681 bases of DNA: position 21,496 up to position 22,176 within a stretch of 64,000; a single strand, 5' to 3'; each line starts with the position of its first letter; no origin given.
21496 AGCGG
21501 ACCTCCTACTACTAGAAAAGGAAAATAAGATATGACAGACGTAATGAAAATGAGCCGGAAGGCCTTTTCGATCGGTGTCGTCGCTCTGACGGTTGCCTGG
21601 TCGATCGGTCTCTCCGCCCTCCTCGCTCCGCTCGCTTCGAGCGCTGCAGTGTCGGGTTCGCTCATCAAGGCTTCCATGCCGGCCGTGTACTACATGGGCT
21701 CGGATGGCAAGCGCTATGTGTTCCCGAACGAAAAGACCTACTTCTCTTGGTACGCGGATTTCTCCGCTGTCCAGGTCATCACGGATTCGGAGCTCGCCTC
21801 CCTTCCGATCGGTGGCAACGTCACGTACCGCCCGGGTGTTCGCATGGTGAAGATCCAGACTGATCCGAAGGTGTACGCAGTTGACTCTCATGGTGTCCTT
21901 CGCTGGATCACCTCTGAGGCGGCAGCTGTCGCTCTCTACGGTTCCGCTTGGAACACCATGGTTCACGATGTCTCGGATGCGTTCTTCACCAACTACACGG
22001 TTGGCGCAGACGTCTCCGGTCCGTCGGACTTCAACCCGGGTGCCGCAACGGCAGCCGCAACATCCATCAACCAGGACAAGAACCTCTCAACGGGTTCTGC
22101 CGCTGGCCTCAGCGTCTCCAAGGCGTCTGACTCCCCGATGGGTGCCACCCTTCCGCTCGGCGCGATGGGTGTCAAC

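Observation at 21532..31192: Array of four paralogous large secreted proteins sharing a conserved ~110-aa domain used at either terminus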

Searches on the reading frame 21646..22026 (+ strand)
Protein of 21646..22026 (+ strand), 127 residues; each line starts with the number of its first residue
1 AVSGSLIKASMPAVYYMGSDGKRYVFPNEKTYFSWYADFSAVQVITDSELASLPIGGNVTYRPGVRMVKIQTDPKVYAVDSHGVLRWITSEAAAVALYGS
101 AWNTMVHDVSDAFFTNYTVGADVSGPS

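Call 10: find_homologous_proteins(query=A1, max_evalue=0.001)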
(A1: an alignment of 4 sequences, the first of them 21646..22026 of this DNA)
Query A1 (4 sequences) (127 aa, profile of the alignment): 565 proteins with E <= 0.001 among 5002 candidates; the best 120 are listed.
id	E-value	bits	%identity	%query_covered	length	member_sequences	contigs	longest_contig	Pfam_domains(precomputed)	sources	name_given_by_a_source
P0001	1.1e-55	205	74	95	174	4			-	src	-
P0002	1.7e-54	201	71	96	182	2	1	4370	-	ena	-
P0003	4.6e-54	200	65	99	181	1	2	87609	-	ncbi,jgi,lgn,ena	ncbi:MAG: hypothetical protein WC459_02995 [Patescibacteria group bacterium]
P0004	6.1e-54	199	61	85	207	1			-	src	-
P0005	6.2e-54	199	78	94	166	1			-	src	-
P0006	1.1e-53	198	72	87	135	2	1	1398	-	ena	-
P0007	1.5e-53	198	65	97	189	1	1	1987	-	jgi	-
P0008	1.6e-53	198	64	95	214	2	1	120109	-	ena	-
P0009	2.2e-53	197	62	98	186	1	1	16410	-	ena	-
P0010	2.3e-53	197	64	98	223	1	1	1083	-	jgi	jgi:hypothetical protein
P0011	2.6e-53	197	61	98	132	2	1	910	-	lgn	-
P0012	3.2e-53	197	70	96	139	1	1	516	-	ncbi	-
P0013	4.7e-53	196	63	95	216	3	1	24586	-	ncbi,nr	ncbi:MAG TPA: hypothetical protein PLE28_02660, partial [bacterium]|nr:hypothetical protein [bacteri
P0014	6.2e-53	196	65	95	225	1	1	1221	PF01551.30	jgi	jgi:hypothetical protein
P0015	1.0e-52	195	68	98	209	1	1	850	-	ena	-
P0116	5.3e-47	177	58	96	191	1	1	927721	-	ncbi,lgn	-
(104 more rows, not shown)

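Call 11: search_solved_structures(query=A1, max_evalue=10)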
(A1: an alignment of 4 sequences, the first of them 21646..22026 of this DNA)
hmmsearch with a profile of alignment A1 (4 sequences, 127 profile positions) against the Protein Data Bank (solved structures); distinct sequences matched with E-value up to 10: 19.
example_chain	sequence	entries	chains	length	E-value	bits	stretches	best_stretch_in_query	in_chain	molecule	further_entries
8c3v_H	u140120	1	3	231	0.051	16.8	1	7-38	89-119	BA.2-13 heavy chain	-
4idl_A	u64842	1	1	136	0.07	16.4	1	9-38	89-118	Single Domain Antibody VHH A9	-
7zxk_H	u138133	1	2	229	0.15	15.3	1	9-36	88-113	SRF388 Heavy Chain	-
9glz_C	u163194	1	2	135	0.21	14.8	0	10-36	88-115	nanobody KM12-AM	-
9ezv_B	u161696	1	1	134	0.37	14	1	9-38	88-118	single-domain antibody VHH_h2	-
9ezu_B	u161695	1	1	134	0.39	14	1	9-38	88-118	single-domain antibody VHH_h1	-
8y4w_B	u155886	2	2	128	0.47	13.7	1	10-29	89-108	FnTRAP specific nanobody | Nanobody against FnTRAP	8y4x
9ezi_B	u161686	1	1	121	0.53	13.5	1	9-36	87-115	VHH_h5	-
8sdf_H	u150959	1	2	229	0.56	13.5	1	9-33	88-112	Neutralizing antibody CC25.4 heavy chain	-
8yub_A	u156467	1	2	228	0.56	13.4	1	9-33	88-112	Neutralizing antibody CC25.4 heavy chain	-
9pv5_A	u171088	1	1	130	0.59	13.4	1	7-27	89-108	W3-05 rhesus macaque Fab heavy chain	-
9b7o_H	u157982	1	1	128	0.77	13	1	9-39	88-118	Fab2-5 heavy chain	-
6iyh_A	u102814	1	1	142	0.8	12.9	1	24-41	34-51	Alpha chain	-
7mzj_H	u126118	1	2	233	0.85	12.9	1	7-37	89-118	PDI 93 heavy chain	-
7quh_H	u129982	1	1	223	0.96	12.7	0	9-22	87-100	Sialic acid-binding immunoglobulin-type lectin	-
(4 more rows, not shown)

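Call 20: predict_structure(alignment_id=A2)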
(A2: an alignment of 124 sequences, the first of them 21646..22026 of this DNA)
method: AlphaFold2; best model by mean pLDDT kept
length: 127 residues; sequences in the alignment: 124
mean_pLDDT: 95.5   pTM: 0.83
mean pLDDT of the five models: 95.5, 95.4, 95.4, 95.2, 94.8
residues with pLDDT >= 90: 120; 70-90: 6; 50-70: 1; < 50: 0
segments of 3 or more residues with pLDDT < 50: none
pLDDT, mean of each block of 10 residues (from residue 1): 94 96 96 97 98 97 97 96 96 96 96 93 86
secondary structure, 60 per line:
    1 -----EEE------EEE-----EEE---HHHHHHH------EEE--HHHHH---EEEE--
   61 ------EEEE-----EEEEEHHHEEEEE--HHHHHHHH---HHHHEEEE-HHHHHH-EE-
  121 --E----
elements in order: E6-8 E15-17 E23-25 H29-35 E42-44 H47-51 E55-58 E67-70 E76-80 E84-88 H91-98 H102-105 E106-109 H111-116

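Call 32: fold_search(model_id=the predicted structure, library=pdb)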
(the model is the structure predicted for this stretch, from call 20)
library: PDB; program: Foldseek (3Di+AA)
matches with E <= 10: 60; with E <= 0.001: 0
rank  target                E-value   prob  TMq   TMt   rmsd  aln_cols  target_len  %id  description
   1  3x3n                  1.4e-02  0.84  0.35  0.14  18.3       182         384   12  Crystal structure of EccB1 of Mycobacterium tuberculosis in spacegroup P21 (released 2015-12-09)
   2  7nps_B1               1.9e-02  0.89  0.37  0.15  12.5       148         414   12  Structure of the periplasmic assembly from the ESX-5 inner membrane complex, C1 model (released 2021-05-26)
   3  5cyu                  2.3e-02  0.93  0.40  0.17  12.1       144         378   15  Structure of the soluble domain of EccB1 from the Mycobacterium smegmatis ESX-1 secretion system. (released 2015-08-12)
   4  5ebd                  2.3e-02  0.85  0.39  0.16  12.7       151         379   12  Crystal structure of EccB1 of Mycobacterium tuberculosis in spacegroup P21 (state IV) (released 2016-02-17)
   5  7nps_B4               2.8e-02  0.75  0.35  0.13  19.3       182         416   13  Structure of the periplasmic assembly from the ESX-5 inner membrane complex, C1 model (released 2021-05-26)
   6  4kk7                  3.3e-02  0.72  0.33  0.13  18.4       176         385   14  Structure of EccB1 from the type VII (ESX-1) secretion system of Mycobacterium tuberculosis. (released 2013-06-19)
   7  7np7_B4               3.6e-02  0.77  0.38  0.13  12.9       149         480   13  Structure of an intact ESX-5 inner membrane complex, Composite C1 model (released 2021-06-02)
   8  7np7_B1               5.2e-02  0.69  0.36  0.13  12.8       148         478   13  Structure of an intact ESX-5 inner membrane complex, Composite C1 model (released 2021-06-02)
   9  5ebc                  7.2e-02  0.57  0.35  0.13  18.0       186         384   13  Crystal structure of EccB1 of Mycobacterium tuberculosis in spacegroup P21 (state III) (released 2016-02-17)
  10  3x3m                  2.2e-01  0.41  0.38  0.16  12.0       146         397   12  Crystal structure of EccB1 of Mycobacterium tuberculosis in spacegroup P212121 (released 2015-12-09)
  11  6sgy_A                8.0e-01  0.18  0.35  0.13  18.6       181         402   13  Structure of EccB3 dimer from the ESX-3 core complex (released 2019-10-09)
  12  9ya3_H                9.7e-01  0.08  0.19  0.12  10.5        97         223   10  Cryo-EM structure of the apical region of subpellicular microtubule (SPMT) from Toxoplasma gondii (8-nm repeat) (released 2025-12-03)
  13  6ist_C                1.8e+00  0.15  0.25  0.16   5.3        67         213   13  Crystal structure of a wild type endolysin LysIME-EF1 (released 2019-11-20)
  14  5fsc_B                1.8e+00  0.06  0.18  0.11  11.3        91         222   11  Structure of tectonin 2 from Laccaria bicolor in complex with allyl- alpha_4-methyl-mannoside (released 2017-03-29)
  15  3bzr                  2.7e+00  0.04  0.20  0.21   7.4        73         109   19  Crystal structure of EscU C-terminal domain with N262D mutation, Space group P 41 21 2 (released 2008-04-22)
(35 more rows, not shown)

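Call 33: search_protein_representatives(alignment_id=A1)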
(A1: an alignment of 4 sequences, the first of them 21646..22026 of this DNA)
Query: 4 sequences, 127 profile positions. Proteins with E-value up to 0.001 (for the whole library): 5502; up to 1e-10: 4133; up to 1e-30: 2270. The best 150 are listed.
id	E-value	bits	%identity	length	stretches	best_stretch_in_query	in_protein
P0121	6.8e-100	346.1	-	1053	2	3-126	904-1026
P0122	5.6e-78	275.3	-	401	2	3-126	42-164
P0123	9.3e-73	258.4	-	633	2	2-126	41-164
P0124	2.9e-71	253.6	-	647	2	2-125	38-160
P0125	3.3e-69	247.0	-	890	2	5-125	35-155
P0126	6.8e-64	229.8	-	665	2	3-125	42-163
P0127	1.3e-63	228.9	-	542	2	2-124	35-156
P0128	3.7e-62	224.2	-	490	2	3-126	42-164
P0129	5.7e-62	223.6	-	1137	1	1-126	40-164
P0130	3.0e-60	218.0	-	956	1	1-126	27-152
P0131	8.7e-60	216.5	-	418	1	2-124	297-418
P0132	3.7e-58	211.2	-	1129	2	2-125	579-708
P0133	2.5e-57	208.5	-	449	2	2-125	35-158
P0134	7.3e-56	203.8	-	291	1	2-125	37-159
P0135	1.1e-55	203.2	-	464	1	2-126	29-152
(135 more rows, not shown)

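Call 40: search_protein_families(library=pfam, alignment_id=A3, max_evalue=0.001)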
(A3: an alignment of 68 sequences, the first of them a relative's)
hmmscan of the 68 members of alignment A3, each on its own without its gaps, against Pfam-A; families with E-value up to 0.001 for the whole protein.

A. member 1, P0121 (1053 aa): 2 families
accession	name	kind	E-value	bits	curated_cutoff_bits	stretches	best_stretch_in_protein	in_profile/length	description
PF11258.13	DUF3048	-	3.6e-43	147.7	25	1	592-722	12-144/148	Protein of unknown function (DUF3048) N-terminal domain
PF17479.7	DUF3048_C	-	8.2e-25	87.8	25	1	758-862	9-114/114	Protein of unknown function (DUF3048) C-terminal domain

B. families by the number of members that match (of 68 scanned): 37 families (the first 25 are shown)
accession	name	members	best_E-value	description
PF17957.7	Big_7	6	1.6e-37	Bacterial Ig domain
PF16656.11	Pur_ac_phosph_N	4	3.1e-17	Purple acid Phosphatase, N-terminal domain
PF00041.27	fn3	4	2e-11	Fibronectin type III domain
PF02369.22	Big_1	3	5.6e-27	Bacterial Ig-like domain (group 1)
PF09134.16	Invasin_D3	3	2.9e-17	Invasin, domain 3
PF13360.13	PQQ_2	2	9.9e-16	Outer membrane protein assembly factor BamB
PF13570.13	Beta-prop_ACSF4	2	5.2e-06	Beta-alanine-activating enzyme, beta-propeller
PF11999.13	Ice_binding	1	2.2e-49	Ice-binding-like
PF00082.27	Peptidase_S8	1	3.1e-47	Subtilase family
PF11258.13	DUF3048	1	3.6e-43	Protein of unknown function (DUF3048) N-terminal domain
PF08309.17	LVIVD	1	5.1e-40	LVIVD repeat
PF01364.23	Peptidase_C25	1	1.5e-33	Peptidase family C25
PF13365.12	Trypsin_2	1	2.9e-28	Trypsin-like peptidase domain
PF18998.6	Flg_new_2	1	1e-26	Divergent InlB B-repeat domain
PF17479.7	DUF3048_C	1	8.2e-25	Protein of unknown function (DUF3048) C-terminal domain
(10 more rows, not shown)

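Call 48: search_solved_structures(query=A2, max_evalue=10)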
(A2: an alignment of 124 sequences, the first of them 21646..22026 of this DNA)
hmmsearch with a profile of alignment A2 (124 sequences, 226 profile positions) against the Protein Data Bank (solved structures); distinct sequences matched with E-value up to 10: 44.
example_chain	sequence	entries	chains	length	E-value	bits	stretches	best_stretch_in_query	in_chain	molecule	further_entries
4idl_A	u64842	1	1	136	0.0024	20.6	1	39-81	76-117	Single Domain Antibody VHH A9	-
7kqy_A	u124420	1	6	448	0.0064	19.3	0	49-71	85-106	Heavy-Chain only Human Antibodies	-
7nqk_B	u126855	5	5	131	0.049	16.4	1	41-79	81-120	nanobody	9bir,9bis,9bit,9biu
6h15_C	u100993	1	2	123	0.09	15.5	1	47-79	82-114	VHH L-P2-B10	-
8y4w_B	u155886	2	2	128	0.093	15.4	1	52-75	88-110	FnTRAP specific nanobody | Nanobody against FnTRAP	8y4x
4eiz_C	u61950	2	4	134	0.1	15.3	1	44-79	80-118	Nb113 Camel antibody fragment | Nb113 camelid antibody fragment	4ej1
6med_A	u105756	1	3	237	0.1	15.3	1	44-69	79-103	antibody HEPC3 Heavy Chain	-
6nms_H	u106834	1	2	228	0.11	15.3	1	51-71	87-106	Fab 136 anti-SIRP-alpha antibody Variable Heavy Chain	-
6mei_H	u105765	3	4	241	0.11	15.2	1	44-69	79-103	antibody HEPC3 Heavy Chain | HEPC3 Heavy Chain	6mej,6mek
8dqu_A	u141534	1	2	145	0.14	14.9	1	47-79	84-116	Nanobody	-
8sdf_H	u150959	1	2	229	0.2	14.4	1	42-76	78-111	Neutralizing antibody CC25.4 heavy chain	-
8yub_A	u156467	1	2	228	0.2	14.4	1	42-76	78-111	Neutralizing antibody CC25.4 heavy chain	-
1pg7_X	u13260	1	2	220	0.2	14.4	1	37-71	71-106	murine antibody 6A6 Fab fragment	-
9qtn_F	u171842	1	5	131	0.22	14.2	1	46-69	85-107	Nanobody F1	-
9pv5_A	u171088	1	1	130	0.23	14.2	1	48-70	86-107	W3-05 rhesus macaque Fab heavy chain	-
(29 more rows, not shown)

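Call 49: find_encoding_contigs(protein=P0129, flank=10000, max_places=4)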
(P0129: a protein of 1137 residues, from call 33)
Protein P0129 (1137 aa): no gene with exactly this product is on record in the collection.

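Call 50: fold_search(model_id=the predicted structure, library=viral)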
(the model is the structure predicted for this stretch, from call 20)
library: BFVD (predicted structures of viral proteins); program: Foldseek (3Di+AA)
matches with E <= 10: 137; with E <= 0.001: 2
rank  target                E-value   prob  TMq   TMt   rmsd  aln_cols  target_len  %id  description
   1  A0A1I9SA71            1.0e-06  1.00  0.67  0.72   3.5       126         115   15  Uncharacterized protein [Rhodococcus phage Weasels2]
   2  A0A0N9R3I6            1.3e-05  1.00  0.43  0.17   8.2       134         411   16  Uncharacterized protein [Chrysochromulina ericina virus CeV-01B]
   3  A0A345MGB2            1.7e-03  1.00  0.51  0.62   2.7        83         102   20  Uncharacterized protein [Streptomyces phage LukeCage]
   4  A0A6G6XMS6            2.0e-03  1.00  0.44  0.18   1.8        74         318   22  (no name in the UniProt tables at hand)
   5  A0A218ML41            4.1e-03  1.00  0.38  0.27   2.8        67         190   19  Uncharacterized protein [uncultured virus]
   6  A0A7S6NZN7            1.9e-02  1.00  0.40  0.08   2.1        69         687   17  (no name in the UniProt tables at hand)
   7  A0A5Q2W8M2            2.0e-02  1.00  0.39  0.10   2.1        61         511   16  (no name in the UniProt tables at hand)
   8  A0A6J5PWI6            2.7e-02  1.00  0.38  0.42   2.5        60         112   22  Uncharacterized protein [uncultured Caudovirales phage]
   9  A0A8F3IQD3            9.2e-02  0.89  0.31  0.19   6.8        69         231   16  (no name in the UniProt tables at hand)
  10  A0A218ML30            1.1e-01  0.99  0.39  0.12   4.4        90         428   13  Uncharacterized protein [uncultured virus]
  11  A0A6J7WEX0            1.2e-01  0.84  0.31  0.20   3.8        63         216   13  CHAP domain containing protein [uncultured Caudovirales phage]
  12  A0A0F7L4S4            2.4e-01  0.97  0.39  0.16   2.7        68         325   18  Uncharacterized protein [uncultured marine virus]
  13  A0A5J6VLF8            3.3e-01  0.08  0.15  0.06  13.7       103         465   14  Regulator of chromosome condensation repeat protein [Megaviridae environmental sample]
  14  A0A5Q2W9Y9            3.7e-01  0.93  0.35  0.13   2.3        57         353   18  (no name in the UniProt tables at hand)
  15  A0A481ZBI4            7.5e-01  0.06  0.16  0.11  11.8        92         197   14  Regulator of chromosome condensation protein [Pithovirus LCPAC401]
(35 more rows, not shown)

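Call 51: find_related_loci(query=A1, collection=genome_contigs, flank=10000)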
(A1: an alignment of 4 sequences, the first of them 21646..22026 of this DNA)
Query A1 (127 aa) in genome_contigs; peptide patterns used: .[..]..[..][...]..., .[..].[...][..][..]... (x = any residue, [..] = any of these).
597 stretches matched a pattern (row limit reached: there are more); 551 encode a relative of the query (tblastn E <= 1e-3); the best 80 are kept; 80 distinct loci.
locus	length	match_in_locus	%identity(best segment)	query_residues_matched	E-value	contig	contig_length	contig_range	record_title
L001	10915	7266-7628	74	7-127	6e-64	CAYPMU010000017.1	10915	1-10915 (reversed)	MAG TPA_asm: uncultured Gammaproteobacteria bacterium isolate SRP319275_co4_91 genome assembly, contig: NODE_3781_length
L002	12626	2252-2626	71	3-127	3e-62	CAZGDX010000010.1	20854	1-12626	MAG TPA_asm: uncultured Gammaproteobacteria bacterium isolate binchicken_co274_39 genome assembly, contig: NODE_6565_len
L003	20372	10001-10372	73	4-127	4e-62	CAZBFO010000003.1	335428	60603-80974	MAG TPA_asm: uncultured Gammaproteobacteria bacterium isolate binchicken_co185_196 genome assembly, contig: NODE_31_leng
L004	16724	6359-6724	73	3-124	4e-61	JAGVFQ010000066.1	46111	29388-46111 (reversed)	MAG: Patescibacteria group bacterium isolate DeMMO2_29 c_000000017537, whole genome shotgun sequence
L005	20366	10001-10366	74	2-123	6e-61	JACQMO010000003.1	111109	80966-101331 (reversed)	MAG: Candidatus Uhrbacteria bacterium isolate NC_groundwater_1231_Ag_S-0.1um_60_33 S_p1_S3_coassembly_k141_249200, whole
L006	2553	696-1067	72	4-127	3e-61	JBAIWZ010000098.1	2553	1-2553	MAG: Acutalibacteraceae bacterium isolate bin_138 c_000023755736, whole genome shotgun sequence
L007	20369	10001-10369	72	2-124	1e-60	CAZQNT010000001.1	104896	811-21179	MAG TPA_asm: uncultured Gammaproteobacteria bacterium isolate SRP090828_co2_74 genome assembly, contig: NODE_70_length_1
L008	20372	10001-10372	70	1-124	3e-60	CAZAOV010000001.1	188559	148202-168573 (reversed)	MAG TPA_asm: uncultured Gammaproteobacteria bacterium isolate SRP141376_co3_225 genome assembly, contig: NODE_69_length_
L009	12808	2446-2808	74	4-124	1e-59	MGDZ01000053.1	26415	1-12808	MAG: Candidatus Uhrbacteria bacterium RIFCSPHIGHO2_02_FULL_57_19 rifcsphigho2_02_scaffold_5662, whole genome shotgun seq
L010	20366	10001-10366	73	3-124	2e-58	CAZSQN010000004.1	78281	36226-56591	MAG TPA_asm: uncultured Gammaproteobacteria bacterium isolate binchicken_co125_790 genome assembly, contig: NODE_683_len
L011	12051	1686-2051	72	3-124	2e-58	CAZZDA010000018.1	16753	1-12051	MAG TPA_asm: uncultured Gammaproteobacteria bacterium isolate SRP167671_co2_226 genome assembly, contig: NODE_4518_lengt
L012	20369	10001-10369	71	2-124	2e-58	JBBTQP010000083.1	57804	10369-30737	MAG: Patescibacteria group bacterium isolate H41-bin265_1 H41_bin265_1_000000000083, whole genome shotgun sequence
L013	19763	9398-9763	71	3-124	6e-58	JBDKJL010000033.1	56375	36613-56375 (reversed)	MAG: Candidatus Parcubacteria bacterium isolate guil_2019_sw_WHONDRS-S19S_0049_B_bin.21 scaffold_1918633, whole genome s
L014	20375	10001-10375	70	3-127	7e-58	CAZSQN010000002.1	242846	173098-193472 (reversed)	MAG TPA_asm: uncultured Gammaproteobacteria bacterium isolate binchicken_co125_790 genome assembly, contig: NODE_93_leng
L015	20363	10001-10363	71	4-124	2e-57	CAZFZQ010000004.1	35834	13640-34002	MAG TPA_asm: uncultured Gammaproteobacteria bacterium isolate binchicken_co266_189 genome assembly, contig: NODE_2063_le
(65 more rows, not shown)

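Call 88: search_dna_similar(query=window:21646-22026:+, collection=phages, mode=protein, max_evalue=0.01)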
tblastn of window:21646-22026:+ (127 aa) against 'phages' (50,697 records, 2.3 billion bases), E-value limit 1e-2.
No match.

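Call 89: search_protein_families(library=phrogs, proteins=[window:21646-22026:+], max_evalue=1)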
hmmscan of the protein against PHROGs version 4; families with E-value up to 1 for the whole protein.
window:21646-22026:+ (127 aa): 0 families

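Call 90: find_related_loci(query=A1, collection=viral_contigs, flank=5000)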
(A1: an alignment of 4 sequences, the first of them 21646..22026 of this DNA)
Query A1 (127 aa) in viral_contigs; peptide patterns used: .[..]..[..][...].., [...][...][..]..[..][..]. (x = any residue, [..] = any of these).
72 stretches matched a pattern; 1 encode a relative of the query (tblastn E <= 1e-3); 1 distinct loci.
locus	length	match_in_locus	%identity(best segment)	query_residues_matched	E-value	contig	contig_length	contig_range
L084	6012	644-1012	66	3-124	4e-53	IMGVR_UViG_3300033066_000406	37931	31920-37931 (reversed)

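Call 101: search_protein_families(library=pfam, proteins=[window:21646-22026:+, P0003, P0116], max_evalue=10)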
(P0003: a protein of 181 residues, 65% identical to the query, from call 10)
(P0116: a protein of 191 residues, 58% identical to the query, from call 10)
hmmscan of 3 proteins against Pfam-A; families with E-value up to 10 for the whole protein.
window:21646-22026:+ (127 aa): 2 families
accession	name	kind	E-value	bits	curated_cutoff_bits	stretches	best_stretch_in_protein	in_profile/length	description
PF11623.14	NdhS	-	0.0035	17.3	27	1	63-106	3-44/52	NAD(P)H dehydrogenase subunit S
PF14238.11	DUF4340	-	0.16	12.6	25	1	42-81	51-89/183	Domain of unknown function (DUF4340)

P0003 (181 aa): 1 family
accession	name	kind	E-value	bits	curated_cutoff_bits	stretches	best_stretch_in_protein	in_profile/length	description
PF04952.20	AstE_AspA_hybrid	-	0.045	14.2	25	1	28-62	32-65/76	AstE/AspA barrel-sandwich hybrid domain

P0116 (191 aa): 1 family
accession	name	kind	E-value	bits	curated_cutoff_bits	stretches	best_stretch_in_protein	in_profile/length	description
PF19100.5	DUF5787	-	0.021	15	25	1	124-148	217-242/278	Family of unknown function (DUF5787)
